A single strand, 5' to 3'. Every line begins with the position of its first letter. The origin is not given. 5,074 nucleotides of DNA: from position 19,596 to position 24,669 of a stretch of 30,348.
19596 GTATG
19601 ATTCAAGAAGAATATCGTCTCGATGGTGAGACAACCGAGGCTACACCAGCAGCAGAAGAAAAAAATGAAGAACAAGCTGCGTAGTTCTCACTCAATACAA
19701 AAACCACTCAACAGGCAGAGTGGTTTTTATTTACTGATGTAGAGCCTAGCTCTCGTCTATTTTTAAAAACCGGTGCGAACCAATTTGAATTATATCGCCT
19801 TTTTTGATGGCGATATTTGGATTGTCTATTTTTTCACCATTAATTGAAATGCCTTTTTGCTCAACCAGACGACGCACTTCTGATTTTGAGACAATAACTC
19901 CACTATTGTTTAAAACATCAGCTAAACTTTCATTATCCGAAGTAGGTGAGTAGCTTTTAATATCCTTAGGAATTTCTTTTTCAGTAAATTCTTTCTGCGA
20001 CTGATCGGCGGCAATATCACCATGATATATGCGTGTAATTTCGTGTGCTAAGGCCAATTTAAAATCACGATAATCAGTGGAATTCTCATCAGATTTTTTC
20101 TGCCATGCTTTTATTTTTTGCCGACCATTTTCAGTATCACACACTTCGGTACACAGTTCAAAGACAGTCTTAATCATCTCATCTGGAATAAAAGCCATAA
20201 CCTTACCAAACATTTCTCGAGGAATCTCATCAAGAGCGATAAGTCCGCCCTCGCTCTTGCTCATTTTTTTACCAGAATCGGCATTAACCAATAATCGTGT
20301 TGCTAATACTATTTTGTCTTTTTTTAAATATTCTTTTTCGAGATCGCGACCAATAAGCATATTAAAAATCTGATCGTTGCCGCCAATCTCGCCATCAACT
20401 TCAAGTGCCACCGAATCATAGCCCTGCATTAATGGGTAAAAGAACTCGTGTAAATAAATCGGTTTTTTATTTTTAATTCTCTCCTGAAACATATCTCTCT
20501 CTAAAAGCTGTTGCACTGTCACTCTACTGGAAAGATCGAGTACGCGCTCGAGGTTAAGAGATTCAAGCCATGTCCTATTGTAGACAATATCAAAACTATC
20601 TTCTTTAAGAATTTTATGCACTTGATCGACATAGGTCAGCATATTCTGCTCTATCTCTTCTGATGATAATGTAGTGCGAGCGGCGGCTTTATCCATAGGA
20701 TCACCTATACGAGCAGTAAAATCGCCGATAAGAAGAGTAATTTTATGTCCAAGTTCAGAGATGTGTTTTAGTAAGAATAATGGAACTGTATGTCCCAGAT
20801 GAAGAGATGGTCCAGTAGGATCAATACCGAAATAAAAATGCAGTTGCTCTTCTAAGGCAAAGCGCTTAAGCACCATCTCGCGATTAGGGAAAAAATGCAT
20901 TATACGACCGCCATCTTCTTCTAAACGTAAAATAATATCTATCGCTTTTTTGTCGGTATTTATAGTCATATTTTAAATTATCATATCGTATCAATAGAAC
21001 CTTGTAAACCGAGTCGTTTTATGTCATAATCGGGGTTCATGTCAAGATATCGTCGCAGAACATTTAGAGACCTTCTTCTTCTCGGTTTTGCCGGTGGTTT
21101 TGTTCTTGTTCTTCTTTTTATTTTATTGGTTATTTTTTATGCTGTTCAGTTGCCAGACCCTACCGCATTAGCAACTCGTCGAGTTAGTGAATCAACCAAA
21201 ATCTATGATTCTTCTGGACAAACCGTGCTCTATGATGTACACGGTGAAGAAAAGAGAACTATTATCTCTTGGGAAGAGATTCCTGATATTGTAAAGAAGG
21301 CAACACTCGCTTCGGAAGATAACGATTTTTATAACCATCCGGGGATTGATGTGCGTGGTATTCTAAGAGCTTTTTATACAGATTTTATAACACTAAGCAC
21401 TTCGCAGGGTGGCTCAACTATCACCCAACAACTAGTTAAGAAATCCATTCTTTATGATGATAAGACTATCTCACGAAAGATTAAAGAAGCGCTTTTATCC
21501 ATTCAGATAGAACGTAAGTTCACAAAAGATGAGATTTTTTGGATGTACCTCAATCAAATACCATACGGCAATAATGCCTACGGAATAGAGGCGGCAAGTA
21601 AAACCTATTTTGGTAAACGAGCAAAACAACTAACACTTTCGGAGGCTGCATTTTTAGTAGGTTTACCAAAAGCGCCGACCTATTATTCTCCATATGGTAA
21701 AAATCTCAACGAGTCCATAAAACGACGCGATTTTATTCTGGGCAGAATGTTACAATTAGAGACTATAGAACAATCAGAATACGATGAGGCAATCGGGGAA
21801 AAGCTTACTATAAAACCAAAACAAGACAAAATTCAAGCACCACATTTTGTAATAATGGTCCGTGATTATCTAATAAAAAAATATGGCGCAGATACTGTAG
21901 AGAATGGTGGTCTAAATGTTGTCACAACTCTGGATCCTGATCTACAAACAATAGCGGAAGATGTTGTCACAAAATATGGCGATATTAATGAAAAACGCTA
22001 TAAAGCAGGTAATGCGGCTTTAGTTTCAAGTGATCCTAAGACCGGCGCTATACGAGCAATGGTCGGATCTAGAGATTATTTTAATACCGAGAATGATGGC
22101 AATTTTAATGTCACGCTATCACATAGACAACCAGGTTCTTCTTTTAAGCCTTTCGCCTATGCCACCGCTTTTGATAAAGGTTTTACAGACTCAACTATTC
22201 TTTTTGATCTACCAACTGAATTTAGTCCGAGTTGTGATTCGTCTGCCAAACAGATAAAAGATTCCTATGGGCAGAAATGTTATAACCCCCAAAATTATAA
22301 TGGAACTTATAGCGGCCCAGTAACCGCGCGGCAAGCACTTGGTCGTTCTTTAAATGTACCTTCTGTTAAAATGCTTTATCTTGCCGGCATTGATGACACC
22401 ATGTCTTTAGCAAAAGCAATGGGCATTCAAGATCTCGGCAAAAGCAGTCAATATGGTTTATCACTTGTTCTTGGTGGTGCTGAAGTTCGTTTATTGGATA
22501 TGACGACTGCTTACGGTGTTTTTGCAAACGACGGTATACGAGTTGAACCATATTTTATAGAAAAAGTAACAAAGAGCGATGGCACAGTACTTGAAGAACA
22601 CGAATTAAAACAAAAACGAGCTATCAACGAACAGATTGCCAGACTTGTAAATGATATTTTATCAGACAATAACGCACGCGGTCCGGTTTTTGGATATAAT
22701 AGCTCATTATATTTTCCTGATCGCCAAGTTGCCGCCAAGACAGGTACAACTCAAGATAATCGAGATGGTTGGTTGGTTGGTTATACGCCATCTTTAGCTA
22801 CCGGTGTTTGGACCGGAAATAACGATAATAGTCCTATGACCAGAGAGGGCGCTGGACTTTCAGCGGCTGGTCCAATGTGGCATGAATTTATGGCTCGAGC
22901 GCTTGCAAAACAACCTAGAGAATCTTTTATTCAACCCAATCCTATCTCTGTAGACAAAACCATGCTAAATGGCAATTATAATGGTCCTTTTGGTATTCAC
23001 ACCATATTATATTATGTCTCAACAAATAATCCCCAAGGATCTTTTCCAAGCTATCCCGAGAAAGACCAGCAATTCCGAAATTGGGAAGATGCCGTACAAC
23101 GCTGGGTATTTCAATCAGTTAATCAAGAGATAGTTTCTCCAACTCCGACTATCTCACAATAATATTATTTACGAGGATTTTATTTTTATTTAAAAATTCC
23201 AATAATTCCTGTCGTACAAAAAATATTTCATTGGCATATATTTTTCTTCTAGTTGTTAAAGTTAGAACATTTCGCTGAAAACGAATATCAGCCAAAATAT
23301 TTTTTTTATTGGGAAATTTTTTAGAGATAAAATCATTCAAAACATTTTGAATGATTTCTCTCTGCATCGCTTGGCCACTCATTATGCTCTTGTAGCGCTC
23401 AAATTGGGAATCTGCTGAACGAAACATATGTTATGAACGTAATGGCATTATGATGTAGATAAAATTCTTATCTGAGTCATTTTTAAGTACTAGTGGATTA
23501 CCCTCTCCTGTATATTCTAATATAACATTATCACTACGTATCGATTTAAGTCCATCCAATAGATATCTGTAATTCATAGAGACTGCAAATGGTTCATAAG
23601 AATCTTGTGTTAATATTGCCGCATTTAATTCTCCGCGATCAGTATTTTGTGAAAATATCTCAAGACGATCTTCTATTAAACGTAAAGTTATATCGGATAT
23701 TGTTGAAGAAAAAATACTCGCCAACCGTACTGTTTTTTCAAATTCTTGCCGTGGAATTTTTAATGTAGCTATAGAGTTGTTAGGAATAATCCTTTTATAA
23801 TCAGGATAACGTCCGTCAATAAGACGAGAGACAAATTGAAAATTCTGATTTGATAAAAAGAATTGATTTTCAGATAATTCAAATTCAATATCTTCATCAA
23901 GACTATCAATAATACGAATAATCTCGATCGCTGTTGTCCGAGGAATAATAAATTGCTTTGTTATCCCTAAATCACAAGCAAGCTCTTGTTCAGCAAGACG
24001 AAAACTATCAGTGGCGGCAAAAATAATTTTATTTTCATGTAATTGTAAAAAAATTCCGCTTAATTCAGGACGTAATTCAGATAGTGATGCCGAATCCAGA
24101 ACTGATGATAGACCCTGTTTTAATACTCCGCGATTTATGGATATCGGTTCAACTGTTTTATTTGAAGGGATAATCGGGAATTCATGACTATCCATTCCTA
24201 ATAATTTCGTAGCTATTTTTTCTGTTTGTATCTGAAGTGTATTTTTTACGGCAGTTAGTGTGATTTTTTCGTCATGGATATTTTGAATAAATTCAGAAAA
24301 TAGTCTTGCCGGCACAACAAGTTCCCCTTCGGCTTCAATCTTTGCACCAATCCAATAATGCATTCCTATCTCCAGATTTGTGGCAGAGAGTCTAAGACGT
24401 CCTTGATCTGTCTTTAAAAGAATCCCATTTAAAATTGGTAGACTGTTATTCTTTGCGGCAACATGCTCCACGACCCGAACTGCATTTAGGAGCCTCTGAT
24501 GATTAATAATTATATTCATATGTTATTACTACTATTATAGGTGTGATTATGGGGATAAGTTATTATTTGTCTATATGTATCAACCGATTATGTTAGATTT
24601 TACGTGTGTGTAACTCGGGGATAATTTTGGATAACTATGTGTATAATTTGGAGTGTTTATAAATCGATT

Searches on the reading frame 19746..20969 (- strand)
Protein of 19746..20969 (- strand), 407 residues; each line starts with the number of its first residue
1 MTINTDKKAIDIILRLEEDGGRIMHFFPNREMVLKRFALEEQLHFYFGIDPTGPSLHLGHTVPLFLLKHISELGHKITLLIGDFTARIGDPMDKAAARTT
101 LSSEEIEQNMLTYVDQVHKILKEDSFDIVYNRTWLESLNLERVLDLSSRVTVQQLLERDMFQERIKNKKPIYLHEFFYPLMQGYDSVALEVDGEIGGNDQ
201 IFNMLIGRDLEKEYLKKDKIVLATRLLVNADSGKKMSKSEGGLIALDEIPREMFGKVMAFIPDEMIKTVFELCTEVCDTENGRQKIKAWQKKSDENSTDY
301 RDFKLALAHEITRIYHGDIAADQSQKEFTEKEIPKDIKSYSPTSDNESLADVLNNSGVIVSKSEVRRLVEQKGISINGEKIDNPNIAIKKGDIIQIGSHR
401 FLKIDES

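Call 14: find_related_loci(query=window:19749-20969:-, collection=metagenome_contigs, flank=3000)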
Query window:19749-20969:- (407 aa) in metagenome_contigs; peptide patterns used: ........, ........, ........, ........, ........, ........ (x = any residue, [..] = any of these).
600 stretches matched a pattern (row limit reached: there are more); 487 encode a relative of the query (tblastn E <= 1e-3); the best 80 are kept; 80 distinct loci.
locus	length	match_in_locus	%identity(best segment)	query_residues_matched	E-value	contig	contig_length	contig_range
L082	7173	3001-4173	50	7-402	2e-125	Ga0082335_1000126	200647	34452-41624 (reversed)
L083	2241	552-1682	50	22-404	1e-132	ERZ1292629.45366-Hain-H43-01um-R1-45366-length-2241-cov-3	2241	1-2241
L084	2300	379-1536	50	3-404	2e-132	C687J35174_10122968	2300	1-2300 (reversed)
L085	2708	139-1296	50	3-404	8e-131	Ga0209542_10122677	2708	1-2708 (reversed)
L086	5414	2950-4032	53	22-404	3e-121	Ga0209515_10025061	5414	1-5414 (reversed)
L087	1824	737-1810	51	27-404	2e-127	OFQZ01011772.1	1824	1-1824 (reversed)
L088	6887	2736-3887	49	5-405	3e-118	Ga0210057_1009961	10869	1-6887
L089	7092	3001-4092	49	22-404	1e-114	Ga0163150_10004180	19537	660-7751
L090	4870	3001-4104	51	27-401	2e-114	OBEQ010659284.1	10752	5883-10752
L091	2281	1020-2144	48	27-403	3e-120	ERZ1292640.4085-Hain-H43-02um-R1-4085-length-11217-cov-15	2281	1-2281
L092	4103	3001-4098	51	27-399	4e-114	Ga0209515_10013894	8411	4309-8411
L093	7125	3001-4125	48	27-403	5e-114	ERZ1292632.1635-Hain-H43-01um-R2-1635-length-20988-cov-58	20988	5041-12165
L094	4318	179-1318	49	22-405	6e-114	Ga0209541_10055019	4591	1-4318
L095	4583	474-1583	48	5-404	1e-110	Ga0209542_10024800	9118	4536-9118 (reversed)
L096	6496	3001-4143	47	27-404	3e-110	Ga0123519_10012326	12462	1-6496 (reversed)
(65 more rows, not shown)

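Call 35: search_protein_families(library=pfam, proteins=[window:19746-20969:-], max_evalue=0.001)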
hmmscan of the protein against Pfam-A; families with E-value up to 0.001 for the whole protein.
window:19746-20969:- (407 aa): 3 families
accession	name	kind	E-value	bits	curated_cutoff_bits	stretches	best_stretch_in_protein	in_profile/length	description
PF00579.31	tRNA-synt_1b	-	2.9e-63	214.4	21.1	1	41-328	4-287/292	tRNA synthetases class I (W and Y)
PF01479.30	S4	-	2.3e-10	40.5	22.8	1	349-394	3-48/48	S4 domain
PF22421.1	SYY_C-terminal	-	1.5e-07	31.6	27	1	333-393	5-65/83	Tyrosine--tRNA ligase SYY-like C-terminal domain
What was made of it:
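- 19746..20969 (-): tyrS (tyrosyl-tRNA synthetase), the convergent downstream neighbour. Pfam tRNA-synt_1b E = 3e-63 (call 35).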

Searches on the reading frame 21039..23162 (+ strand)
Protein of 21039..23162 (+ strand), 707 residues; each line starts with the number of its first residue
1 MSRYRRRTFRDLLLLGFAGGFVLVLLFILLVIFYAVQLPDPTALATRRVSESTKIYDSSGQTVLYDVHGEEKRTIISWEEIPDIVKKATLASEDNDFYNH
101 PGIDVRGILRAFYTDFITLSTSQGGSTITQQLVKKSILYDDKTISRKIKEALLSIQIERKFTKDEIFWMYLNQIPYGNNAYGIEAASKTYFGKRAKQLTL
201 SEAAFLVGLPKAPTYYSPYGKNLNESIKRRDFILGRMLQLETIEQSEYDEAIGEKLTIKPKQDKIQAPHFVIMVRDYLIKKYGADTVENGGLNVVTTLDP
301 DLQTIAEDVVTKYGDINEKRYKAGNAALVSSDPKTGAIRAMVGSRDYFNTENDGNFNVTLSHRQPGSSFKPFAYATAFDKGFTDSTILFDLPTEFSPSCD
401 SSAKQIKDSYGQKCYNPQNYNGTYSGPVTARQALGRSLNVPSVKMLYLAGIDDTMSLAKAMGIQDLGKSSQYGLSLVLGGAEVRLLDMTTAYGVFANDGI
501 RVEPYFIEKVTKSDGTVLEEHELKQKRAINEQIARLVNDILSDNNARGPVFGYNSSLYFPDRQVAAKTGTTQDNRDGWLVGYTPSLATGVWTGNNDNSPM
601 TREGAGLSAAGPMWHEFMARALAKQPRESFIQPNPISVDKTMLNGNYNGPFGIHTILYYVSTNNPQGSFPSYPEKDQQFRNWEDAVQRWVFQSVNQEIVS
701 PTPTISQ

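Call 35: search_protein_families(library=pfam, proteins=[window:21039-23162:+], max_evalue=0.001)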
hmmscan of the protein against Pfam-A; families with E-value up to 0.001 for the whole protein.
window:21039-23162:+ (707 aa): 2 families
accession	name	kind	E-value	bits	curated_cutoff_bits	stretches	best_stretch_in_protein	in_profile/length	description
PF00912.28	Transgly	-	5.2e-62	208.9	27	1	63-237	4-177/178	Transglycosylase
PF00905.27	Transpeptidase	-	3.1e-28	99.3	22.1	1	329-618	4-298/299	Penicillin binding protein transpeptidase domain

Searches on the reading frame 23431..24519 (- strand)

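Call 35: search_protein_families(library=pfam, proteins=[window:23431-24519:-], max_evalue=0.001)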
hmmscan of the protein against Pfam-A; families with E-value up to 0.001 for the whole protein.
window:23431-24519:- (362 aa): 3 families
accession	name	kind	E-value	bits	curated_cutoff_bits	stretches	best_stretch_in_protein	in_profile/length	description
PF02767.21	DNA_pol3_beta_2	-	1.2e-30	106.6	27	2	129-240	3-116/116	DNA polymerase III beta subunit, central domain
PF00712.24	DNA_pol3_beta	-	2.5e-28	99.1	24.4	2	1-118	1-120/120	DNA polymerase III beta subunit, N-terminal domain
PF02768.20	DNA_pol3_beta_3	-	1.7e-21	76.7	27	1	242-361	1-121/121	DNA polymerase III beta subunit, C-terminal domain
